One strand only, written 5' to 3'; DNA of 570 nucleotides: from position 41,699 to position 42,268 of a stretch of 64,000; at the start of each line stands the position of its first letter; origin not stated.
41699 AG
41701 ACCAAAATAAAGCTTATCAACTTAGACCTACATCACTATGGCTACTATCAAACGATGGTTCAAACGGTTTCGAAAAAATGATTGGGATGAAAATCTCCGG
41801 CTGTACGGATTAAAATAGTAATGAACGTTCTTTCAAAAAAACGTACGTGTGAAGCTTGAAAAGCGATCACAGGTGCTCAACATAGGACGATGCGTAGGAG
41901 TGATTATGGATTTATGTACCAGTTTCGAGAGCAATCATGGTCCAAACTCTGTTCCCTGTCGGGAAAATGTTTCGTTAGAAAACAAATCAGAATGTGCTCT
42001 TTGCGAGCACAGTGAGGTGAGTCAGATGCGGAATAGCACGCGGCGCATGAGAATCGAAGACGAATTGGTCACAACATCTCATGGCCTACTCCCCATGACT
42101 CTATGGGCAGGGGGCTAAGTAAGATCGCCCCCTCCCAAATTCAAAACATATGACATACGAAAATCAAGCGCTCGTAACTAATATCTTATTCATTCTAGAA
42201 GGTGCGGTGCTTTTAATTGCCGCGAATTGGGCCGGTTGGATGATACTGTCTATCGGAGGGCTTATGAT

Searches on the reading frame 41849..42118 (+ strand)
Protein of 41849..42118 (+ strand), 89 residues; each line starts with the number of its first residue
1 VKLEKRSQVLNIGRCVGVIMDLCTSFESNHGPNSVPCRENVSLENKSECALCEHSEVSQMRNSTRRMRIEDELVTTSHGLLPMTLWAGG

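Call 44: search_protein_families(library=pfam, proteins=[window:41849-42118:+], max_evalue=1)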
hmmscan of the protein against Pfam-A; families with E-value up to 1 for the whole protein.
window:41849-42118:+ (89 aa): 1 family
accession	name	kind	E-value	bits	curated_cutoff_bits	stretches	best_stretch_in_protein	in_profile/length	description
PF17488.7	Herpes_glycoH_C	-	0.022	14.9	25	1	18-55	50-87/141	Herpesvirus glycoprotein H C-terminal domain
